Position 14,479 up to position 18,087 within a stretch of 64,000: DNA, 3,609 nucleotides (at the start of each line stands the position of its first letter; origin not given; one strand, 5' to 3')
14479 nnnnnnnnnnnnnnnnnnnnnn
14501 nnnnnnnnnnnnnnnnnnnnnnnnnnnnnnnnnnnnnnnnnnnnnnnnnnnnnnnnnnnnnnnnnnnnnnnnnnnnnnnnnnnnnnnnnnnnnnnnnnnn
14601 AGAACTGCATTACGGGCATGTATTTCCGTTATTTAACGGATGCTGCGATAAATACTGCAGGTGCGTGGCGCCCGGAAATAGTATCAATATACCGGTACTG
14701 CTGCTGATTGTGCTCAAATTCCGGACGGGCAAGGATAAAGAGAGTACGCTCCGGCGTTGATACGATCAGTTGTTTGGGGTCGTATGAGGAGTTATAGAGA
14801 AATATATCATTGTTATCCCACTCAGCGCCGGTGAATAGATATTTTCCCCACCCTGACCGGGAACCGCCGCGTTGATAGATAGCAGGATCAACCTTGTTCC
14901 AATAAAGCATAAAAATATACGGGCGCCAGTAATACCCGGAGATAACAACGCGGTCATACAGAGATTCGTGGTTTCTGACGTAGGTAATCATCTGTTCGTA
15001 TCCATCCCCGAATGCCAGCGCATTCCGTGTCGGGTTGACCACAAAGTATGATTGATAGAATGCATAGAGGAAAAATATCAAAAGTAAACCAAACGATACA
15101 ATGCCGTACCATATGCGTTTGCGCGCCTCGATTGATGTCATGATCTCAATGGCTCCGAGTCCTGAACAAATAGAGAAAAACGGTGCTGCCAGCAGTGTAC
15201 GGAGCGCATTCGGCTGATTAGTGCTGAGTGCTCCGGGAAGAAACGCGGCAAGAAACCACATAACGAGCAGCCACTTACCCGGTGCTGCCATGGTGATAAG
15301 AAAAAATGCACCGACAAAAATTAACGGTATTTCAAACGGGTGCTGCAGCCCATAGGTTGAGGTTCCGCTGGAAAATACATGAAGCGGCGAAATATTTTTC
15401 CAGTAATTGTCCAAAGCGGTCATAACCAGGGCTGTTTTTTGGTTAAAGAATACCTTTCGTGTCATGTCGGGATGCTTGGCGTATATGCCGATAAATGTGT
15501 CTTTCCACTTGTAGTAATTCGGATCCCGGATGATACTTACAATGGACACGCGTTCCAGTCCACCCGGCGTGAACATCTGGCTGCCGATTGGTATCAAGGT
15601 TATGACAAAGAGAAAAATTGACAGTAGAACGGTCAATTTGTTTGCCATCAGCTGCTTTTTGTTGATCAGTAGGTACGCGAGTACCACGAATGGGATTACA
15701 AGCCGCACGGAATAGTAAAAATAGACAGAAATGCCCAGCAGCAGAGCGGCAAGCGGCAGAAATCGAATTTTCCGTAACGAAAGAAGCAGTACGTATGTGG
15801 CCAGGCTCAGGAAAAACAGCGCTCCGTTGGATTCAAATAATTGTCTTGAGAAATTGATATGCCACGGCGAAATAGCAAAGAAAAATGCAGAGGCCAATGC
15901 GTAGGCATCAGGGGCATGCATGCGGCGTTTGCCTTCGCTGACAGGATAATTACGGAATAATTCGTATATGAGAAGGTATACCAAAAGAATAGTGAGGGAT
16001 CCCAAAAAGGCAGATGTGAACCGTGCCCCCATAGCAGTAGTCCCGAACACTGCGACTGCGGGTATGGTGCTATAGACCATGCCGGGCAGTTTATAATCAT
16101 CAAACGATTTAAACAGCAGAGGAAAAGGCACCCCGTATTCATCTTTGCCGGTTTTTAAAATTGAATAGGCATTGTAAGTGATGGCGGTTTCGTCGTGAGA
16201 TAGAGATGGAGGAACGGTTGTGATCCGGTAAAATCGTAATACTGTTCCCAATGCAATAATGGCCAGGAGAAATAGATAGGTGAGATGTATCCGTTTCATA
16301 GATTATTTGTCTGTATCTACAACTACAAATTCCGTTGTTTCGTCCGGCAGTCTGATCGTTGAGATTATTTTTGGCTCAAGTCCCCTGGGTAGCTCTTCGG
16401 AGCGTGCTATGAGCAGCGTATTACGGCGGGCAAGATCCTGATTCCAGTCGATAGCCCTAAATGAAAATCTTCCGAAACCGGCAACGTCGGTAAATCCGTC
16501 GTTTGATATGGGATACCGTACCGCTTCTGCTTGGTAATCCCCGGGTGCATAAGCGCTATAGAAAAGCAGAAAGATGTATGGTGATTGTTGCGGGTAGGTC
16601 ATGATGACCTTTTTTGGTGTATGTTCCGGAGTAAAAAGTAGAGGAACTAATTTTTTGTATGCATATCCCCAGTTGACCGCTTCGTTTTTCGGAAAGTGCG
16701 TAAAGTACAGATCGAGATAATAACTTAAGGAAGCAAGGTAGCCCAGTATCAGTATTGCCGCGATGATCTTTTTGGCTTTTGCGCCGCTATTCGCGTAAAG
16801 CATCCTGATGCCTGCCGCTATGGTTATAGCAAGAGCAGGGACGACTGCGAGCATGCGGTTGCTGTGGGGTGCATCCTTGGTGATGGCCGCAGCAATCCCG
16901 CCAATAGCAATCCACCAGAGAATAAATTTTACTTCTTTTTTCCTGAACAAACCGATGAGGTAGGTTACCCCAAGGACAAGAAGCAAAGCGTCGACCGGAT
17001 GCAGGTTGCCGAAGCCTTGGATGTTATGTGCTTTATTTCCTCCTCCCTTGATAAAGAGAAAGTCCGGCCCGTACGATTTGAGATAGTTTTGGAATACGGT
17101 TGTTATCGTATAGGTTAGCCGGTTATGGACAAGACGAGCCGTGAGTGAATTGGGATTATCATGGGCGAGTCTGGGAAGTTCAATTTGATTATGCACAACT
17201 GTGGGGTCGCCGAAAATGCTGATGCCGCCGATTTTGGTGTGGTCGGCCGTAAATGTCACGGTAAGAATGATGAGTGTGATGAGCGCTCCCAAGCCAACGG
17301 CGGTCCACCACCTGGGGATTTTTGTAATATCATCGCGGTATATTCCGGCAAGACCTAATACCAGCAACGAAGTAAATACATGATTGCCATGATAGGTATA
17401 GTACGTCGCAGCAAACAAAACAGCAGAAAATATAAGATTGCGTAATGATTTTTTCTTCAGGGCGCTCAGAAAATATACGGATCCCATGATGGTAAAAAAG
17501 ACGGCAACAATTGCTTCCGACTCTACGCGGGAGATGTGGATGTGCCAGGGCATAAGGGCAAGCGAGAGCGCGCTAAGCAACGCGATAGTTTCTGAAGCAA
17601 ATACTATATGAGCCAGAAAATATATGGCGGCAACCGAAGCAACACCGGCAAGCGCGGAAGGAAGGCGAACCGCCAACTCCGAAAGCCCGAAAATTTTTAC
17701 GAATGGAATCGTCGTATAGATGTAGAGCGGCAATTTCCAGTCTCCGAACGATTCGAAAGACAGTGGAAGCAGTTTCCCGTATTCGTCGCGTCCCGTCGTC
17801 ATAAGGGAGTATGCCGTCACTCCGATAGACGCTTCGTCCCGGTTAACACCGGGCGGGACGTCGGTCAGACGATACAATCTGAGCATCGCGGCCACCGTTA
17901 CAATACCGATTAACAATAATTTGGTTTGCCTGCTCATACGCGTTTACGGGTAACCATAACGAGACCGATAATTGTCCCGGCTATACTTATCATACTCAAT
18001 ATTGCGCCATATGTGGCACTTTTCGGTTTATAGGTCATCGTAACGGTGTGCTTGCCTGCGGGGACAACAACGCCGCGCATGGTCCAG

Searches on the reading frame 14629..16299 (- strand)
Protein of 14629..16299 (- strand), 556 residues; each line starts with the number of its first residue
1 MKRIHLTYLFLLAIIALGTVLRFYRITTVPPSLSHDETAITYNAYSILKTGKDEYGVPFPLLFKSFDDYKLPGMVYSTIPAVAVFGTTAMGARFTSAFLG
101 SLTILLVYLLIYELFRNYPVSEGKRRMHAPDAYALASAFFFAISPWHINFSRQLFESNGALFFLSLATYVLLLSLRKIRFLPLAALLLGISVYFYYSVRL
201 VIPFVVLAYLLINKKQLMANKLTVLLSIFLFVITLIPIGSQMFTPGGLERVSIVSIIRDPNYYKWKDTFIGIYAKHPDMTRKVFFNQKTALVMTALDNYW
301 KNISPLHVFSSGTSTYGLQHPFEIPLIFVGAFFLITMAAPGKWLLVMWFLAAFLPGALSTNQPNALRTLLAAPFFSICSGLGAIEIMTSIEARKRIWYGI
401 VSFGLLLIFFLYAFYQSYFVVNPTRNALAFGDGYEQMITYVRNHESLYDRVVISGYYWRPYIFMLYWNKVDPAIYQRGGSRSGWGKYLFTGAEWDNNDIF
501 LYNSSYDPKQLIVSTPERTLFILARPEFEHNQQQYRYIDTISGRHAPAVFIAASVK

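Call 3: search_protein_families(library=pfam, proteins=[window:14629-16299:-], max_evalue=0.01)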
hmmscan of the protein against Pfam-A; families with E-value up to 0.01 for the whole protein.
window:14629-16299:- (556 aa): 2 families
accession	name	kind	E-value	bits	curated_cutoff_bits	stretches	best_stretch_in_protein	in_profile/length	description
PF11028.14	TMEM260-like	-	7.9e-05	22.9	24.2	1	74-215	28-176/179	Protein O-mannosyl-transferase TMEM260-like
PF13231.12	PMT_2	-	0.00011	22.9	26.1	1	82-237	14-156/160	Dolichyl-phosphate-mannose-protein mannosyltransferase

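Call 10: search_protein_families(library=ncbifam, proteins=[window:14629-16299:-], max_evalue=0.01)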
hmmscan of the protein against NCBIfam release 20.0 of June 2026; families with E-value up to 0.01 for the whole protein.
window:14629-16299:- (556 aa): 1 family
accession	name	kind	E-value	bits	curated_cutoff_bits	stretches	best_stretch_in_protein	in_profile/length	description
TIGR03663.1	TIGR03663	subfamily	0.0026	16.8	126.25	1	11-219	4-188/435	flippase activity-associated protein Agl23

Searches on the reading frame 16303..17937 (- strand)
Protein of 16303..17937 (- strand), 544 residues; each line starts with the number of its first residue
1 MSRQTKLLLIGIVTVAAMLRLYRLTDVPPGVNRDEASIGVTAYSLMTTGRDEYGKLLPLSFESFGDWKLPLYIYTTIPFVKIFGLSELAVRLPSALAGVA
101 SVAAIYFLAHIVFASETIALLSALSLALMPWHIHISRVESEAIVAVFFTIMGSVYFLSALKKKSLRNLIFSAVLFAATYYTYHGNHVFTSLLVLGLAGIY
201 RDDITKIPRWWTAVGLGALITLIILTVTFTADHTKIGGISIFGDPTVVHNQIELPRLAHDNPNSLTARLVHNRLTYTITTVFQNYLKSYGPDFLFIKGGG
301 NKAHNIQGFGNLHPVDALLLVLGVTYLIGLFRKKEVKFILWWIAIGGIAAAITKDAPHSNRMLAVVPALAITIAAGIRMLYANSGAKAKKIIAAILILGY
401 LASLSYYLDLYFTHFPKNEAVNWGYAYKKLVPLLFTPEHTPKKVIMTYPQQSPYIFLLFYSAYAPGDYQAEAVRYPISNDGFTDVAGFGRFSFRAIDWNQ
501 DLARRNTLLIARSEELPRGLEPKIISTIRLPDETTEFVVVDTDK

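Call 3: search_protein_families(library=pfam, proteins=[window:16303-17937:-], max_evalue=0.01)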
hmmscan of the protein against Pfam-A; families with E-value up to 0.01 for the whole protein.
window:16303-17937:- (544 aa): 2 families
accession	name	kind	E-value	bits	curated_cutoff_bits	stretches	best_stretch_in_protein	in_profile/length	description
PF13231.12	PMT_2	-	6.8e-11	43.1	26.1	1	70-219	4-151/160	Dolichyl-phosphate-mannose-protein mannosyltransferase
PF02366.24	PMT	-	1.8e-09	38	22.7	1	14-173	4-169/245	Dolichyl-phosphate-mannose-protein mannosyltransferase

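Call 10: search_protein_families(library=ncbifam, proteins=[window:16303-17937:-], max_evalue=0.01)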
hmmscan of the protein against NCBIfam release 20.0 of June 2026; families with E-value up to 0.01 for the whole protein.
window:16303-17937:- (544 aa): 1 family
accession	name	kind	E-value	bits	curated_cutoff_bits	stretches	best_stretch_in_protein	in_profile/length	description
TIGR03663.1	TIGR03663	subfamily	6.4e-10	38.6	126.25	1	8-203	3-183/435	flippase activity-associated protein Agl23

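Call 33: search_solved_structures(query=window:16303-17937:-, max_evalue=10, show_alignments=4)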
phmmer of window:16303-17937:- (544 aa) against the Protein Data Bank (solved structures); distinct sequences matched with E-value up to 10: 0.
